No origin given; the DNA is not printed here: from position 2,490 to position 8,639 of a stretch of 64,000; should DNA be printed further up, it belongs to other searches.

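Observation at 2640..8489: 1949-aa SNF2-family ATPase as the largest gene of the replication block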

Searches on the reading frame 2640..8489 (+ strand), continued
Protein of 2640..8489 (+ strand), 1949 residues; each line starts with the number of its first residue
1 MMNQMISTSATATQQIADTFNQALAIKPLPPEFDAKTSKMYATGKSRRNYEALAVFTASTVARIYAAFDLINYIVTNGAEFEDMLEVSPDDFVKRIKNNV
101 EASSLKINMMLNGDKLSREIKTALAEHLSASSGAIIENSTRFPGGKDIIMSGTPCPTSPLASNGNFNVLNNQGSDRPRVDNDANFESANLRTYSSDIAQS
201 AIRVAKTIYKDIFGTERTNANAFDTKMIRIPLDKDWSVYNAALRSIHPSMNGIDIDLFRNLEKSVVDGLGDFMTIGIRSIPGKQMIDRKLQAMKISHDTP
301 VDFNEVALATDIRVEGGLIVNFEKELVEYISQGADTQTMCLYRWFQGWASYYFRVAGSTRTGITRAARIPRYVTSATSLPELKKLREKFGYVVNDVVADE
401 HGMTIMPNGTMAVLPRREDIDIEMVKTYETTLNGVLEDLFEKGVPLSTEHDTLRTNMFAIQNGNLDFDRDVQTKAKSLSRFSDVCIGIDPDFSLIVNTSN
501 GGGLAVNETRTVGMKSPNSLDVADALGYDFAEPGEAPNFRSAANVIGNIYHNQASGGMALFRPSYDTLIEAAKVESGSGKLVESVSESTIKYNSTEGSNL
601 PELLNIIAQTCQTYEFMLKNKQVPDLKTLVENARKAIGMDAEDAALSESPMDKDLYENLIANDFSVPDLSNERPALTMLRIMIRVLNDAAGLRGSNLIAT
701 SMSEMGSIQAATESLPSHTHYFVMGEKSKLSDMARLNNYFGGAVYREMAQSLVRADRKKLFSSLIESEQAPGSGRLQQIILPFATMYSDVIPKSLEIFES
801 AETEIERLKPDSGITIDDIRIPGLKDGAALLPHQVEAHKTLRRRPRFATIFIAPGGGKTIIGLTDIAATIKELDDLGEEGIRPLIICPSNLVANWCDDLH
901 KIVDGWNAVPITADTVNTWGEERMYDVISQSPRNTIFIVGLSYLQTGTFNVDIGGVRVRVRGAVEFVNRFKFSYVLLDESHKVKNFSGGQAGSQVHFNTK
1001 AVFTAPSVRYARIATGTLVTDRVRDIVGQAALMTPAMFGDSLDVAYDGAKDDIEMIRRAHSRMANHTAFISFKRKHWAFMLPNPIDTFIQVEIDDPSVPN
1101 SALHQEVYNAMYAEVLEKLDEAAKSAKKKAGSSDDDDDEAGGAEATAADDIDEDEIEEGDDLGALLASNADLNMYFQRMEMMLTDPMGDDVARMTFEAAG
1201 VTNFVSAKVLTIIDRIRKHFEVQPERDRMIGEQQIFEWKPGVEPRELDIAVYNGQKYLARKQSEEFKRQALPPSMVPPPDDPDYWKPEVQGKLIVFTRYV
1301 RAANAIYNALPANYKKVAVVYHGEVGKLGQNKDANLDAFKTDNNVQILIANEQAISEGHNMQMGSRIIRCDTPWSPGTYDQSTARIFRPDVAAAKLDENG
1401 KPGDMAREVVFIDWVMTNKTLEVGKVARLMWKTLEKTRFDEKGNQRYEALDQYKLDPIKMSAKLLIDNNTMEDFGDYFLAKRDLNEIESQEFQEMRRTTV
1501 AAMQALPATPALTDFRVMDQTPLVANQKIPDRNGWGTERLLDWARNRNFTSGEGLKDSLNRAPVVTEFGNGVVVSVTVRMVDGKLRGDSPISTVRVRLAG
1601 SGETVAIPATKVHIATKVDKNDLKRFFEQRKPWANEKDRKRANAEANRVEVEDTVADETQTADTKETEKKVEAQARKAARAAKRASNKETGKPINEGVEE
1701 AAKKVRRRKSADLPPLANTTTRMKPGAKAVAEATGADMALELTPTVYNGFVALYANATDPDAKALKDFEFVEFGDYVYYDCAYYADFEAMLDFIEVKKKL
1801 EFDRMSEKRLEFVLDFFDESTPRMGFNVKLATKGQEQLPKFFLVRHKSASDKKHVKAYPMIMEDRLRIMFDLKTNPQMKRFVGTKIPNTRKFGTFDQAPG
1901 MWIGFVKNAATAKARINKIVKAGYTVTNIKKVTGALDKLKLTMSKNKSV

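Call 21: search_dna_similar(query=window:2640-8486:+, collection=phages, mode=protein, rows=spread, max_rows=60, max_evalue=1e-10)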
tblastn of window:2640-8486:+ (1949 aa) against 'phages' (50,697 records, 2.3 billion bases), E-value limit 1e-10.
Records with a match: 90; places in all: 90; records where one place covers at least 80% of the query: 64.
Best place of each record, by identity: >=99% 3; 95-99% 2; 90-95% 15; 80-90% 14; 60-80% 16; <60% 40.
By first word of the organism name: Erwinia 49; Pseudomonas 14; Dickeya 8; Burkholderia 5; Xanthomonas 4; Vibrio 2; Achromobacter 2; Ralstonia 2; Yersinia 1; Salmonella 1; and 2 more.
By host as written in the record: Erwinia amylovora 43; Pseudomonas putida KT2440 and Paw85 9; Dickeya solani MK10 6; Burkholderia cenocepacia 4; - 3; Xanthomonas hortorum pv. vitians CFBP8640 3; Erwinia amylovora strain phiEa100 ATCC 29780 2; Erwinia amylovora 1/79 2; and 13 more.
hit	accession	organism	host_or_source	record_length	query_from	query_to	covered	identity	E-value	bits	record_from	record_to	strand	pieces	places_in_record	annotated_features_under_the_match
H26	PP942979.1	Erwinia phage phB78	Erwinia amylovora Ea102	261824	1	1949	100%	100.0%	0e+0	3769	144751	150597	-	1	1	DNA helicase | hypothetical protein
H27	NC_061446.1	Erwinia phage pEa_SNUABM_30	Erwinia amylovora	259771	1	1949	100%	99.3%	0e+0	3759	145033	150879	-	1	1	DNA helicase | hypothetical protein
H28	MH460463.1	Dickeya phage vB_DsoM_AD1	Dickeya solani MK10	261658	1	1949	100%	95.0%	0e+0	3619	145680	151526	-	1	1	putative ATP-dependent DNA helicase | hypothetical protein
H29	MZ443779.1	Erwinia phage pEa_SNUABM_33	Erwinia amylovora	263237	1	1949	100%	94.2%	0e+0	3611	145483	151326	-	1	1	hypothetical protein (x2)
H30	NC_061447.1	Erwinia phage pEa_SNUABM_33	Erwinia amylovora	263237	1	1949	100%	94.2%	0e+0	3611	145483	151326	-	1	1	DNA helicase | hypothetical protein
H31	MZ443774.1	Erwinia phage pEa_SNUABM_32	Erwinia amylovora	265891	1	1949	100%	92.3%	0e+0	3524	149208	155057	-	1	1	hypothetical protein (x2)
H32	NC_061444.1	Erwinia phage pEa_SNUABM_32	Erwinia amylovora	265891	1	1949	100%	92.3%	0e+0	3524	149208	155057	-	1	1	DNA helicase | hypothetical protein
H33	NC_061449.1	Erwinia phage pEa_SNUABM_17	Erwinia amylovora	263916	1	1949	100%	92.2%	0e+0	3520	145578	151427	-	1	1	DNA helicase | hypothetical protein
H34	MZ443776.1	Erwinia phage pEa_SNUABM_1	Erwinia amylovora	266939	1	1949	100%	92.2%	0e+0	3500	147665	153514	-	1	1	hypothetical protein (x2)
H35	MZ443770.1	Erwinia phage pEa_SNUABM_3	Erwinia amylovora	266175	1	1949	100%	90.9%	0e+0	3518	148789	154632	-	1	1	hypothetical protein (x2)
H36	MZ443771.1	Erwinia phage pEa_SNUABM_20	Erwinia amylovora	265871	1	1949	100%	90.9%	0e+0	3518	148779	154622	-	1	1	hypothetical protein (x2)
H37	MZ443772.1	Erwinia phage pEa_SNUABM_23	Erwinia amylovora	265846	1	1949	100%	90.9%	0e+0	3518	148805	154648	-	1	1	hypothetical protein (x2)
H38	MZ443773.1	Erwinia phage pEa_SNUABM_31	Erwinia amylovora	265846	1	1949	100%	90.9%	0e+0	3518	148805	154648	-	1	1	hypothetical protein (x2)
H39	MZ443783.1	Erwinia phage pEa_SNUABM_28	Erwinia amylovora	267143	1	1949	100%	88.1%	0e+0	3422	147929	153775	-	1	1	hypothetical protein (x2)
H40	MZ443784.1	Erwinia phage pEa_SNUABM_18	Erwinia amylovora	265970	1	1949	100%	88.1%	0e+0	3422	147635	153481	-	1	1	hypothetical protein (x2)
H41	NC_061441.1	Erwinia phage pEa_SNUABM_16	Erwinia amylovora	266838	1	1949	100%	88.1%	0e+0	3422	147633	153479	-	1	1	DNA helicase | hypothetical protein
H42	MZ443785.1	Erwinia phage pEa_SNUABM_22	Erwinia amylovora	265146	1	1949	100%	88.0%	0e+0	3419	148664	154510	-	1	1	hypothetical protein (x2)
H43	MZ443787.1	Erwinia phage pEa_SNUABM_39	Erwinia amylovora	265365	1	1949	100%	87.2%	0e+0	3391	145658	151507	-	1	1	hypothetical protein (x2)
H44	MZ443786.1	Erwinia phage pEa_SNUABM_2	Erwinia amylovora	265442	1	1949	100%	87.2%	0e+0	3388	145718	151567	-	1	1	hypothetical protein (x2)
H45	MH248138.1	Erwinia phage vB_EamM_Alexandra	Erwinia amylovora strain phiEa100 ATCC ...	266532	1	1949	100%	87.0%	0e+0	3363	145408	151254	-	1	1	hypothetical protein (x2)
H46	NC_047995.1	Erwinia phage vB_EamM_Alexandra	Erwinia amylovora strain phiEa100 ATCC ...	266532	1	1949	100%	87.0%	0e+0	3363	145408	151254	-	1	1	DNA helicase | hypothetical protein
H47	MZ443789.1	Erwinia phage pEa_SNUABM_36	Erwinia amylovora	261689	1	1949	100%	86.6%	0e+0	3340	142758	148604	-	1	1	hypothetical protein (x2)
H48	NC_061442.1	Erwinia phage pEa_SNUABM_35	Erwinia amylovora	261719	1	1949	100%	86.6%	0e+0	3340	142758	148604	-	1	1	DNA helicase | hypothetical protein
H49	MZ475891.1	Erwinia phage pEa_SNUABM_13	Erwinia amylovora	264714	1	1949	100%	77.6%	0e+0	2974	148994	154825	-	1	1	hypothetical protein (x2)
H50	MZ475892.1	Erwinia phage pEa_SNUABM_34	Erwinia amylovora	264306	1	1949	100%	77.6%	0e+0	2973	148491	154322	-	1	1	hypothetical protein (x2)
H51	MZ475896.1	Erwinia phage pEa_SNUABM_7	Erwinia amylovora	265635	1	1949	100%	77.6%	0e+0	2972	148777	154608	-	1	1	hypothetical protein (x2)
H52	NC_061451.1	Erwinia phage pEa_SNUABM_7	Erwinia amylovora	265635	1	1949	100%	77.6%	0e+0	2972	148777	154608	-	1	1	DNA helicase | hypothetical protein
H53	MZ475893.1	Erwinia phage pEa_SNUABM_45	Erwinia amylovora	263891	1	1949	100%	77.5%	0e+0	2971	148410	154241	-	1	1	hypothetical protein (x2)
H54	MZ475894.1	Erwinia phage pEa_SNUABM_46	Erwinia amylovora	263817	1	1949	100%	77.5%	0e+0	2971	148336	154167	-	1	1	hypothetical protein (x2)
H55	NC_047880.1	Erwinia phage vB_EamM_Y3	Erwinia amylovora 1/79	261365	6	1949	100%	77.2%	0e+0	3018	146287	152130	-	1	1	DNA helicase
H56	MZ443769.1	Erwinia phage pEp_SNUABM_52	Erwinia amylovora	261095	6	1949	100%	77.1%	0e+0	3016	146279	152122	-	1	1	hypothetical protein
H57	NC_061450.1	Erwinia phage pEa_SNUABM_5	Erwinia amylovora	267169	5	1949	100%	62.4%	0e+0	2347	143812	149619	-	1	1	putative ATP-dependent DNA helicase | hypothetical protein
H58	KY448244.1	Erwinia phage vB_EamM_Yoloswag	Erwinia amylovora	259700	5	1949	97%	63.5%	0e+0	2450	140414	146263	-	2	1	putative ATP-dependent DNA helicase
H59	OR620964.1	Yersinia phage fHe-Yen9-02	Yersinia enterocolitica serotype O:9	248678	5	1949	100%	59.9%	0e+0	2354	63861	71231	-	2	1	DNA helicase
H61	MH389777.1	Dickeya phage vB_DsoM_JA11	Dickeya solani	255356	4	1948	100%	55.9%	0e+0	2036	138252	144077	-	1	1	putative ATP-dependent DNA helicase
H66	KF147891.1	Pseudomonas phage PaBG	Pseudomonas aeruginosa PAO1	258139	313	1947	84%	31.0%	0e+0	686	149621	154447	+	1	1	putative ATP-dependent DNA helicase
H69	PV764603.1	Xanthomonas phage PhiXhv-16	Xanthomonas hortorum pv. vitians ...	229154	821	1947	48%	28.0%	4e-41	288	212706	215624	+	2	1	DNA helicase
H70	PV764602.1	Xanthomonas phage PhiXhv-15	Xanthomonas hortorum pv. vitians ...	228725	821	1947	48%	27.9%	3e-41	288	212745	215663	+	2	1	DNA helicase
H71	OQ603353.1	Xanthomonas phage Ep026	Xanthomonas sp. Q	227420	821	1947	48%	27.9%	4e-41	288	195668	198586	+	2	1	record has no annotation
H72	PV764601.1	Xanthomonas phage PhiXhv-12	Xanthomonas hortorum pv. vitians ...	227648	821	1947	48%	27.9%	5e-41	287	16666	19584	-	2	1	DNA helicase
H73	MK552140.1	Burkholderia phage BcepSaruman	Burkholderia cenocepacia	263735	816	1601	31%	27.9%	2e-24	219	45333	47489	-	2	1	SNF2-like protein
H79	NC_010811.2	Ralstonia phage phiRSL1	-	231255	781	1540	31%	26.3%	2e-18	196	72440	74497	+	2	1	DNA helicase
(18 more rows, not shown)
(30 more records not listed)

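Call 22: get_annotated_region(hit=H66, flank=9000)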
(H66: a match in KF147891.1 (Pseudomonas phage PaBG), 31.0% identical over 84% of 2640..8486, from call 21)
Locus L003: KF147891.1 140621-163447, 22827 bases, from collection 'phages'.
description: Pseudomonas phage PaBG, complete genome.
organism: Pseudomonas phage PaBG (NCBI taxid 1335230)
taxonomy: Viruses; Duplodnaviria; Heunggongvirae; Uroviricota; Caudoviricetes; Baikalvirus; Baikalvirus PaBG
host: Pseudomonas aeruginosa PAO1; source: -; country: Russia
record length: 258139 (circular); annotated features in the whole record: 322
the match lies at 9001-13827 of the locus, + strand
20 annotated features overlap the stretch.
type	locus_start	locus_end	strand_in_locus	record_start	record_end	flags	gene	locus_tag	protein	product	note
CDS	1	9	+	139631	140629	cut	-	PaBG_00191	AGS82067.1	hypothetical protein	-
CDS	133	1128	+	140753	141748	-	-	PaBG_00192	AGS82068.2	hypothetical protein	-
CDS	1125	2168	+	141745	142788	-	-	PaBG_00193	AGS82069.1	hypothetical protein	-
CDS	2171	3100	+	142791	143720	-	-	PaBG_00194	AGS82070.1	hypothetical protein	-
CDS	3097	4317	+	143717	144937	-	-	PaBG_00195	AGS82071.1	putative head-to-tail joining protein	-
CDS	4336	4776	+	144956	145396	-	-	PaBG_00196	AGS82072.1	peptidase M15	-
CDS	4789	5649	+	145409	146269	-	-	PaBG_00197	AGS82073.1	hypothetical protein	-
CDS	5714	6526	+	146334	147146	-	-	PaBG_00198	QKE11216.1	hypothetical protein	-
CDS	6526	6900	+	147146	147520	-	-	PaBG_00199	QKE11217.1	putative HNH homing endonuclease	-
CDS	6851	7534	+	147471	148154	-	-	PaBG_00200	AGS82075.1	hypothetical protein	-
CDS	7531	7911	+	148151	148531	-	-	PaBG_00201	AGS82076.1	hypothetical protein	-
CDS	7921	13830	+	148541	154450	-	-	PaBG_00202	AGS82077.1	putative ATP-dependent DNA helicase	-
CDS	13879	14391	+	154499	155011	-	-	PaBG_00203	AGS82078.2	putative lysozyme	-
CDS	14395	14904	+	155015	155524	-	-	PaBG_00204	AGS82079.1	hypothetical protein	-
CDS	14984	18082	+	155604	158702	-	-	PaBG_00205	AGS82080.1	DNA polymerase I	-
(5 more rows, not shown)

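Call 23: get_annotated_region(hit=H69, flank=6000)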
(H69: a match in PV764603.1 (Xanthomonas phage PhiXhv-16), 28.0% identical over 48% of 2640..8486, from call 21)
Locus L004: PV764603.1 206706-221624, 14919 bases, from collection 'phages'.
description: Xanthomonas phage PhiXhv-16, complete genome.
organism: Xanthomonas phage PhiXhv-16 (NCBI taxid 3447918)
taxonomy: Viruses
host: Xanthomonas hortorum pv. vitians CFBP8640; source: Sewage; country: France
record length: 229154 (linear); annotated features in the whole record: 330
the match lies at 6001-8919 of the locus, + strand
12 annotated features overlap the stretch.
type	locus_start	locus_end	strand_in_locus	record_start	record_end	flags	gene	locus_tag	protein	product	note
CDS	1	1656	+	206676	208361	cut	-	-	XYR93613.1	hypothetical protein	-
CDS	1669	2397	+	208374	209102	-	-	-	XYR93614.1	hypothetical protein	-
CDS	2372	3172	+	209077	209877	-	-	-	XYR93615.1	hypothetical protein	-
CDS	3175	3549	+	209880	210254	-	-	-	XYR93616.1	endonuclease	-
CDS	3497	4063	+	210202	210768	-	-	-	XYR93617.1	hypothetical protein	-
CDS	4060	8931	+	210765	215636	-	-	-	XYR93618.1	DNA helicase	-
CDS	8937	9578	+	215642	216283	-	-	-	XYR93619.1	hypothetical protein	-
CDS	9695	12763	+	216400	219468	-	-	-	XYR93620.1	DNA polymerase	-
CDS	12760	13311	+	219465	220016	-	-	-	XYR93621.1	hypothetical protein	-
CDS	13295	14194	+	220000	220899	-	-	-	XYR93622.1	pyruvate formate-lyase-activating enzyme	-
CDS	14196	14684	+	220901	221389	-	-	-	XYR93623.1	dihydrofolate reductase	-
CDS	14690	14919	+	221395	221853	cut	-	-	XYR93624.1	ATPase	-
